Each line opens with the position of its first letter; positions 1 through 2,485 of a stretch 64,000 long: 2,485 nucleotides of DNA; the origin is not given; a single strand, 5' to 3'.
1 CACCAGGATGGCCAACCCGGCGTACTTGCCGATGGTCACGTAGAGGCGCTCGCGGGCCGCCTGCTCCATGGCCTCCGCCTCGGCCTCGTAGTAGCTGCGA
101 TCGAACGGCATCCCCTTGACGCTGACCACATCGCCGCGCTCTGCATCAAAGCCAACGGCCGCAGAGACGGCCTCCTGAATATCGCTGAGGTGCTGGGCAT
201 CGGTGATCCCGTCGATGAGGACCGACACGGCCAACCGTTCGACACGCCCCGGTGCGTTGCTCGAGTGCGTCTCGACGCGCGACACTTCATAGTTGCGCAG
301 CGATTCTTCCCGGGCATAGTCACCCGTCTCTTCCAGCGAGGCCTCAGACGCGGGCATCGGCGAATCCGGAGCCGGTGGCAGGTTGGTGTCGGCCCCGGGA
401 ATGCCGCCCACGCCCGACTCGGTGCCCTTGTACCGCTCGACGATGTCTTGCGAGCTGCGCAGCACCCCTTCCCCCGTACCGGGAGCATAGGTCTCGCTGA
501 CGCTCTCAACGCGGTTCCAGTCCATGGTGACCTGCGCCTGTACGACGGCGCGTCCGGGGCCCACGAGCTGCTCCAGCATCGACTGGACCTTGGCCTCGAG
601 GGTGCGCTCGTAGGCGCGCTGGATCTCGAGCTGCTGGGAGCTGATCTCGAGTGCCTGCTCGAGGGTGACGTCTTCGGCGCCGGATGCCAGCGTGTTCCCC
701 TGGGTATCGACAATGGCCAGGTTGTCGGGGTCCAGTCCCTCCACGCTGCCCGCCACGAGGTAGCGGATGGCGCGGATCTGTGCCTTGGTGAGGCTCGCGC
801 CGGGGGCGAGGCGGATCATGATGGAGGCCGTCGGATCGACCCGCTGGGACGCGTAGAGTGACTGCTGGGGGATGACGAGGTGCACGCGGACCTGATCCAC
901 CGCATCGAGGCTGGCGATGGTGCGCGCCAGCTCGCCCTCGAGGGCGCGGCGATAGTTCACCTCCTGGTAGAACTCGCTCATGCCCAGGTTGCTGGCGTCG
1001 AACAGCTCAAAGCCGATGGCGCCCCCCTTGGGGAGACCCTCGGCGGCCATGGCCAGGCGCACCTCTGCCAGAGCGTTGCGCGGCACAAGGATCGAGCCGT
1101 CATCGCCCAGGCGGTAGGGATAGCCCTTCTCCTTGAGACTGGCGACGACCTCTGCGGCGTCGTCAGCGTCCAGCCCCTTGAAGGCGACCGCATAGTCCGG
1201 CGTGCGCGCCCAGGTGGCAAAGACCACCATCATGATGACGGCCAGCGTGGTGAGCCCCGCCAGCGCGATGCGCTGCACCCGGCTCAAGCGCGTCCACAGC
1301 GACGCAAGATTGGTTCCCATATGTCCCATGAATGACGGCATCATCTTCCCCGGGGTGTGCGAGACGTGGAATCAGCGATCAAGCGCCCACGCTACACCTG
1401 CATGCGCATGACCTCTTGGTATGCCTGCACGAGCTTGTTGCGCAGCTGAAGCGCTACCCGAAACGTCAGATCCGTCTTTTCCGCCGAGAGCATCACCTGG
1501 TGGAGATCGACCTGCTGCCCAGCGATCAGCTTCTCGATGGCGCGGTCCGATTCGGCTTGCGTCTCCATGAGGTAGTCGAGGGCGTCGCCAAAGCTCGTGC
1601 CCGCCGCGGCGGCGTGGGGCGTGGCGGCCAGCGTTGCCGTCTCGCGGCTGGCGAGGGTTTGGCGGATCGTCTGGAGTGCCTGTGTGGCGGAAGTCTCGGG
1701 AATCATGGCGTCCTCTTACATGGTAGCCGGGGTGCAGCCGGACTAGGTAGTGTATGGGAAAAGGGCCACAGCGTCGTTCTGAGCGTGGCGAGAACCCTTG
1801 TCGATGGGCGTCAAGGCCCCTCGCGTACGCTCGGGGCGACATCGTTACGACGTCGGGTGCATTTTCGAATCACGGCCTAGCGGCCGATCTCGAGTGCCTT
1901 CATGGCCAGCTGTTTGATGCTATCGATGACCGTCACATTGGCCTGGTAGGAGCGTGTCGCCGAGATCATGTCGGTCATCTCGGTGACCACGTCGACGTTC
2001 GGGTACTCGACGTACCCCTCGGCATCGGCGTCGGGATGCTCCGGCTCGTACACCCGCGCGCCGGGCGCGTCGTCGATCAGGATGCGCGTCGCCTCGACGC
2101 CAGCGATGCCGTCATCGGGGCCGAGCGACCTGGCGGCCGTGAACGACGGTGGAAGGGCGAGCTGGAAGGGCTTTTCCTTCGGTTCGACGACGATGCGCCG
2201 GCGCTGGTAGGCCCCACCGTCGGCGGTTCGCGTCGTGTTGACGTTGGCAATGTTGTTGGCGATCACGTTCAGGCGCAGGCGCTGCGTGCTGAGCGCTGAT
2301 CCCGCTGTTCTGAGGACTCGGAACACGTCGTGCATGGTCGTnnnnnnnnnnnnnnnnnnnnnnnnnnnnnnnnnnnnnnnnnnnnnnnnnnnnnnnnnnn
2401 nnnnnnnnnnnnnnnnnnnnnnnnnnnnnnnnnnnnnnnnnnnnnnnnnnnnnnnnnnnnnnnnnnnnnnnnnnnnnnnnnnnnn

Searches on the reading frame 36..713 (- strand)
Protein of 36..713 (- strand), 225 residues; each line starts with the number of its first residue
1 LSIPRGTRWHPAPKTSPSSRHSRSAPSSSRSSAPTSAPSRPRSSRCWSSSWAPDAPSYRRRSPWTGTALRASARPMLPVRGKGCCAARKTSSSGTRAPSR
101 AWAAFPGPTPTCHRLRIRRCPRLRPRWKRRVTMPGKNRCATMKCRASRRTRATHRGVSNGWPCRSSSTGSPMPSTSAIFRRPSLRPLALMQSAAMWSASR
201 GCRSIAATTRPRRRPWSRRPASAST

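Call 3: search_protein_families(library=pfam, proteins=[window:36-713:-], max_evalue=1)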
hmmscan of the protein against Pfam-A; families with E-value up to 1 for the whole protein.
window:36-713:- (225 aa): 0 families

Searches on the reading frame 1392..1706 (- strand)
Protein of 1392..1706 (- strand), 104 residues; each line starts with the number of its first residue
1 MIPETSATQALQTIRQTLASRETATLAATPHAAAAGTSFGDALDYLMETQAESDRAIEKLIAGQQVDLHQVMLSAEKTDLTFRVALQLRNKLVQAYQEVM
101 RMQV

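Call 3: search_protein_families(library=pfam, proteins=[window:1392-1706:-], max_evalue=1)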
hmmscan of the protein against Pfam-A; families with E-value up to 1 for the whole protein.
window:1392-1706:- (104 aa): 1 family
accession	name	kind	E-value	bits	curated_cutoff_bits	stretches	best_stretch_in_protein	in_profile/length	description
PF02049.23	FliE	-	1.8e-22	79.7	22.4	1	27-104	12-89/89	Flagellar hook-basal body complex protein FliE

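Call 4: search_protein_families(library=ncbifam, proteins=[window:1392-1706:-], max_evalue=1)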
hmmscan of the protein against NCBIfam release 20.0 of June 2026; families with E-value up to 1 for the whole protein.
window:1392-1706:- (104 aa): 2 families
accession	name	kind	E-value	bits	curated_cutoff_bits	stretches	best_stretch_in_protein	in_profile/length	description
TIGR00205.2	fliE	equivalog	1.6e-23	82.7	30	1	37-104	3-71/71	flagellar hook-basal body complex protein FliE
NF009371.0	PRK12729.1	equivalog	2.5e-06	28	145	1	37-100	60-124/127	flagellar hook-basal body protein FliE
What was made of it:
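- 1392..1706 (-): fliE. Pfam FliE 1.8e-22; TIGR00205 (calls 3, 4).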

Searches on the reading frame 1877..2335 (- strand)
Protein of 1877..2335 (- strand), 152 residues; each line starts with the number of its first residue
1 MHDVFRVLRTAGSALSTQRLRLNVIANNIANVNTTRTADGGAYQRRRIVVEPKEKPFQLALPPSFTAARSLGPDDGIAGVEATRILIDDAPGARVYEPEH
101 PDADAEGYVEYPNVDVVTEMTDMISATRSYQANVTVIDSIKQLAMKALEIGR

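Call 3: search_protein_families(library=pfam, proteins=[window:1877-2335:-], max_evalue=1)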
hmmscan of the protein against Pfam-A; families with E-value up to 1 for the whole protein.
window:1877-2335:- (152 aa): 2 families
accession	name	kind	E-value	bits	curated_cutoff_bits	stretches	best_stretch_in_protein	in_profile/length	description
PF06429.18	Flg_bbr_C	-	1.5e-15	56.8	23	1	106-149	2-45/46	Flagellar basal body rod FlgEFG protein C-terminal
PF00460.25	Flg_bb_rod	-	1.6e-11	44.3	20.7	1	8-36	1-29/31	Flagella basal body rod protein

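Call 4: search_protein_families(library=ncbifam, proteins=[window:1877-2335:-], max_evalue=1)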
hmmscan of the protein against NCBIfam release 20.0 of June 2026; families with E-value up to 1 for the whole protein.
window:1877-2335:- (152 aa): 31 families (the best 25 are shown)
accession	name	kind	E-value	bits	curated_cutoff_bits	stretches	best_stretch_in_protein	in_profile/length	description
TIGR01395.1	FlgC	equivalog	7.5e-47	159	102.1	1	6-152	2-137/137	flagellar basal body rod protein FlgC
NF009275.1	PRK12632.1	equivalog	3.3e-21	76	170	2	73-149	50-126/130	flagellar basal body rod protein FlgC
TIGR03506.1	FlgEFG_subfam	subfamily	1.3e-14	54.7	70.25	2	106-133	324-351/351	flagellar hook-basal body complex protein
TIGR02488.1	flgG_G_neg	equivalog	1.3e-13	51.1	252.75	2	106-143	214-251/259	flagellar basal-body rod protein FlgG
NF009278.1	PRK12636.1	equivalog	3.4e-10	39.9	350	2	106-138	217-249/263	flagellar basal body rod protein FlgG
NF004243.1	PRK05682.2-2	equivalog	3.4e-10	39.5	801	2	107-138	375-406/420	flagellar hook protein FlgE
NF009456.0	PRK12816.1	equivalog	3.6e-10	39.9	416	2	106-143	218-255/264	flagellar basal body rod protein FlgG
TIGR02490.1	flgF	equivalog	1.2e-09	38.1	178.5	2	105-131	192-218/218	flagellar basal-body rod protein FlgF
NF009331.1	PRK12689.1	equivalog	2.4e-09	36.7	347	2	106-149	203-246/252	flagellar basal-body rod protein FlgF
NF009282.1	PRK12642.1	equivalog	8.7e-09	35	242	2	102-139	188-225/239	flagellar basal-body rod protein FlgF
NF009280.2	PRK12640.1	subfamily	2.6e-08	33.7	210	1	105-147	197-239/246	flagellar basal body rod protein FlgF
NF004240.1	PRK05682.1-4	equivalog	4.5e-08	32.8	472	2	107-150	399-442/443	flagellar hook protein FlgE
NF004241.1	PRK05682.1-5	equivalog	5.6e-08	32.3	469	2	6-35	3-32/446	flagellar hook protein FlgE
NF005286.1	PRK06803.1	equivalog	6.3e-08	32.1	467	2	106-144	357-395/402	flagellar hook protein FlgE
TIGR02492.1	flgK_ends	equivalog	1.2e-07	31.4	170.75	2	8-52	3-41/437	flagellar hook-associated protein FlgK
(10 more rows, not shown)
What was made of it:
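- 1877..2335 (-): flgC (proximal rod), 6 nt downstream of X. TIGR01395 at 159 bits; Pfam Flg_bb_rod and Flg_bbr_C (calls 3, 4).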
